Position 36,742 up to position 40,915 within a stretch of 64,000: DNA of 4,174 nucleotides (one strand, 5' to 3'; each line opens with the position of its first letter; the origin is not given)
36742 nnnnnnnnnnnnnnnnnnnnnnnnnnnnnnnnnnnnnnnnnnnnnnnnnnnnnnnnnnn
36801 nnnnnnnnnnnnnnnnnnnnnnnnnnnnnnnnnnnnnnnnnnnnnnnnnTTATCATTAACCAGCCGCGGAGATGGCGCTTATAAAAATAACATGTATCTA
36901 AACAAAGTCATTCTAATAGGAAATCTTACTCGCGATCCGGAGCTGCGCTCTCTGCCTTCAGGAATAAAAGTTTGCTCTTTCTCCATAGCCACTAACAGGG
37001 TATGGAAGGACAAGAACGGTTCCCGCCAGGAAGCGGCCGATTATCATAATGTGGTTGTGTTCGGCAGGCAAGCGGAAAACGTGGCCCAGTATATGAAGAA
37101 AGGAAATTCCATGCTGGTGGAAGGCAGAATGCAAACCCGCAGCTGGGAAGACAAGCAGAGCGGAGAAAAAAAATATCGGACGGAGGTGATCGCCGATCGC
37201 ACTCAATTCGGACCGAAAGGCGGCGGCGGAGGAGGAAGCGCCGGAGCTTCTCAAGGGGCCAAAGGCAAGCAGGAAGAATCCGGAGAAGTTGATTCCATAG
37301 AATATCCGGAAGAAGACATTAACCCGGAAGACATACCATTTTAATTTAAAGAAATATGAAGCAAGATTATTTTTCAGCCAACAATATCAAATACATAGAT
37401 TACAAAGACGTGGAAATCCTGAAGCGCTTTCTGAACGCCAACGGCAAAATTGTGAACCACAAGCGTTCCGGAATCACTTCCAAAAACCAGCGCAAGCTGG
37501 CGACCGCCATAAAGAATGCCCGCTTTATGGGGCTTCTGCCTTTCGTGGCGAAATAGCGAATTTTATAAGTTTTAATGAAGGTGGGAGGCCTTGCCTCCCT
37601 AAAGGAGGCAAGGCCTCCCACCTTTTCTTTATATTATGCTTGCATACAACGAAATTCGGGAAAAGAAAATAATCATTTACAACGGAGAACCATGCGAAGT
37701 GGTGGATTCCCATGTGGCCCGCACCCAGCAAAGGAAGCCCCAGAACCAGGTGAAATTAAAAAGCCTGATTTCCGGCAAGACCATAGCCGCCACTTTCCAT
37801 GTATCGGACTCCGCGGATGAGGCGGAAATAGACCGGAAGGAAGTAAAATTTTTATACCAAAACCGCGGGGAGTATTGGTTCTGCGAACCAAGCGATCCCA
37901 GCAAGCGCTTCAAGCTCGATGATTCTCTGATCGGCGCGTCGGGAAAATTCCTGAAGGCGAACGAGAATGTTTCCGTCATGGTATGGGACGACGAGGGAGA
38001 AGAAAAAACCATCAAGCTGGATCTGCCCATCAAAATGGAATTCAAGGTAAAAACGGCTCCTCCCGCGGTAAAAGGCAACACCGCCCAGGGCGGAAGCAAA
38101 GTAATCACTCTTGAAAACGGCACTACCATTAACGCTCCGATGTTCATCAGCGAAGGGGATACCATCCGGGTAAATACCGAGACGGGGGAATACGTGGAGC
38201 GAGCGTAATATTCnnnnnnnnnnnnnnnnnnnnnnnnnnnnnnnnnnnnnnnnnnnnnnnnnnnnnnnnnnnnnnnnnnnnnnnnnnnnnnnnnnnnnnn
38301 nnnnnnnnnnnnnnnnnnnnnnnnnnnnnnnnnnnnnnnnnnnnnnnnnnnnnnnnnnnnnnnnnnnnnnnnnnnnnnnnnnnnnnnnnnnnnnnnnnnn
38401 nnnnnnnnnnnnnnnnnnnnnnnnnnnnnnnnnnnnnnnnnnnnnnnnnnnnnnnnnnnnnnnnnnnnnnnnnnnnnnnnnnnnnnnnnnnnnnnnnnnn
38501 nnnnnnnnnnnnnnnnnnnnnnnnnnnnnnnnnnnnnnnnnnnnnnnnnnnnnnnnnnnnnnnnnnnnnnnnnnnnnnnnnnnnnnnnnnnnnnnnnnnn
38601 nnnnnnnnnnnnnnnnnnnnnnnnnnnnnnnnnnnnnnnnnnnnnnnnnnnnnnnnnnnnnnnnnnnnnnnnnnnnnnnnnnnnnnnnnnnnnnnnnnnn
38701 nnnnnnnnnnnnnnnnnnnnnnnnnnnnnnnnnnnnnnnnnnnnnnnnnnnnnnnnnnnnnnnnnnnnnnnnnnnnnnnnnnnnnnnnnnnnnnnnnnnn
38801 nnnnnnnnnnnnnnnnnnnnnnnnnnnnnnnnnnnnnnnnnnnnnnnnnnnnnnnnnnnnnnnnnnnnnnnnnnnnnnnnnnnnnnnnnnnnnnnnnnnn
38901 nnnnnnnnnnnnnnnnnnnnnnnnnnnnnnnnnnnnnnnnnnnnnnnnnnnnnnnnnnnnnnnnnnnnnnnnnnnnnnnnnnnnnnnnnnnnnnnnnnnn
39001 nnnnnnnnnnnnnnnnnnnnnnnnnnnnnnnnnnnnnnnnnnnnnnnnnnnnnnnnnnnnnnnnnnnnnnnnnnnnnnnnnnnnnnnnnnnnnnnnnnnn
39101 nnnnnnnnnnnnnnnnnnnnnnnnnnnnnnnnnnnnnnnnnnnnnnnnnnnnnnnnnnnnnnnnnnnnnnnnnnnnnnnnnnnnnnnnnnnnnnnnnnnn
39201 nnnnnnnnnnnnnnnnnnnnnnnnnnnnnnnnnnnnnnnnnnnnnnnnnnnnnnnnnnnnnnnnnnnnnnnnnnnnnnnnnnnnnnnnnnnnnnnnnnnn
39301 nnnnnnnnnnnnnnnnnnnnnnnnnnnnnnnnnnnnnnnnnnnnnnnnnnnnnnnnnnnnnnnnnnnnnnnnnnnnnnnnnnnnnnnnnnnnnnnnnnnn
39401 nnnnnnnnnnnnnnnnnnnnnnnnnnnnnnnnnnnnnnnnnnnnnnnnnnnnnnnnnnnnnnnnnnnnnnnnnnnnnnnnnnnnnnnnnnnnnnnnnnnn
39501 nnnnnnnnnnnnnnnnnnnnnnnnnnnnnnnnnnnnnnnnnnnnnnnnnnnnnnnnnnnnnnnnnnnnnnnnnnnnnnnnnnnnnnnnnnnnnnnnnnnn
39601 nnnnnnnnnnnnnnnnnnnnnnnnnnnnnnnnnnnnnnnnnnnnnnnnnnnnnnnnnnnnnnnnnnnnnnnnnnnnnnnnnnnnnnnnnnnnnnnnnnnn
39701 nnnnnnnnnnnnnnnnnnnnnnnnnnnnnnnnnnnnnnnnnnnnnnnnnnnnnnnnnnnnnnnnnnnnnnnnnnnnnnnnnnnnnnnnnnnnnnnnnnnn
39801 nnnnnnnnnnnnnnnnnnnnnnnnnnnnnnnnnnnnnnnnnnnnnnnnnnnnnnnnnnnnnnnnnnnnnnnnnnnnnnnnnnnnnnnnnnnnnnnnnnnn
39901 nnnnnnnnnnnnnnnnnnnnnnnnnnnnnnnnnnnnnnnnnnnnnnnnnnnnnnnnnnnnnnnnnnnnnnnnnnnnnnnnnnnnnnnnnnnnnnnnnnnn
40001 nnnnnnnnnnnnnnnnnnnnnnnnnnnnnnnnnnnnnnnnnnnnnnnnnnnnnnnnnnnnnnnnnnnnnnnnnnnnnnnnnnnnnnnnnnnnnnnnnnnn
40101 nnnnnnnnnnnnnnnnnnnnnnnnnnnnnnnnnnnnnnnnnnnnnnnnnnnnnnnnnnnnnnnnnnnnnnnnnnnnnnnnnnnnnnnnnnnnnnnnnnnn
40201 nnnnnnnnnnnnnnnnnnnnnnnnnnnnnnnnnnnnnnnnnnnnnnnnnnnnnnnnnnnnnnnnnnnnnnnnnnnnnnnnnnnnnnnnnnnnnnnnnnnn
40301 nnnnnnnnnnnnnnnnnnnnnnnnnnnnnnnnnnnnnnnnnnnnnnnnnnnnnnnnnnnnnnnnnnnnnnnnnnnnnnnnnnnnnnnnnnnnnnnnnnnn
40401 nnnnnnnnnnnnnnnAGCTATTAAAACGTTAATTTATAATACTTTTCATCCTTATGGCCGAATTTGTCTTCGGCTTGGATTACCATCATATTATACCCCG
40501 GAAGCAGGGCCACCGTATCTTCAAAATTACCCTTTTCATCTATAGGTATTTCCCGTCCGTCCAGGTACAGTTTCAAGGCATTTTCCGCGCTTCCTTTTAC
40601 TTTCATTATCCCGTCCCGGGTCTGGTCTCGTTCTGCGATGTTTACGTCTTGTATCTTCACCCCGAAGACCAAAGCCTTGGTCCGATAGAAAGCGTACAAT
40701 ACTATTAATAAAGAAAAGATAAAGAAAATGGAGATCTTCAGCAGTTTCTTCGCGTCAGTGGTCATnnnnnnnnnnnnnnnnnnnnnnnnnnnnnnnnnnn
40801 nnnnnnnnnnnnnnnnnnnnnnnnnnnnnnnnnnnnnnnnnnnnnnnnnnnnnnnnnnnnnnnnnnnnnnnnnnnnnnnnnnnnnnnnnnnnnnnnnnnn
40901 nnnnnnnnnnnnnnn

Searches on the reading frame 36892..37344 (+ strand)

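Call 41: search_protein_families(library=pfam, proteins=[window:36892-37344:+], max_evalue=0.01)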
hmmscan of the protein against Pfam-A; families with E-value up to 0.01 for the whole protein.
window:36892-37344:+ (150 aa): 2 families
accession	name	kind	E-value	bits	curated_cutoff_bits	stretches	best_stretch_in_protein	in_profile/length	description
PF00436.31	SSB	-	4e-42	142.9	26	1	3-106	1-103/104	Single-strand binding protein family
PF22657.2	SSB_1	-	0.00027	21.5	27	1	4-87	1-82/91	Another single-strand binding protein family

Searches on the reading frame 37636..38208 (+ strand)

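Call 41: search_protein_families(library=pfam, proteins=[window:37636-38208:+], max_evalue=0.01)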
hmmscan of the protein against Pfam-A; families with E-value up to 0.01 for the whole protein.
window:37636-38208:+ (190 aa): 3 families
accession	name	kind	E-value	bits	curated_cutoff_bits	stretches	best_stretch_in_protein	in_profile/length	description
PF09285.17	Elong-fact-P_C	-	3.7e-22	78.2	25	1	135-189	2-56/56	Elongation factor P, C-terminal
PF08207.18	EFP_N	-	5.6e-08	33.1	23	1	5-59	3-57/58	Elongation factor P (EF-P) KOW-like domain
PF01132.26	EFP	-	4.6e-05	23.7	27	1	68-120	1-52/54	Elongation factor P (EF-P) OB domain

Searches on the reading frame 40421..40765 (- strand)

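Call 23: search_protein_families(library=pfam, proteins=[window:40421-40765:-], max_evalue=0.01)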
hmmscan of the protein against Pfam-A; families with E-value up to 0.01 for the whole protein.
window:40421-40765:- (114 aa): 1 family
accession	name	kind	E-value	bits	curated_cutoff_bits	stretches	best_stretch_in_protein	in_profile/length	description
PF09136.16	Glucodextran_B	-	4.4e-05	23.8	27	1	49-108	14-75/83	Glucodextranase, domain B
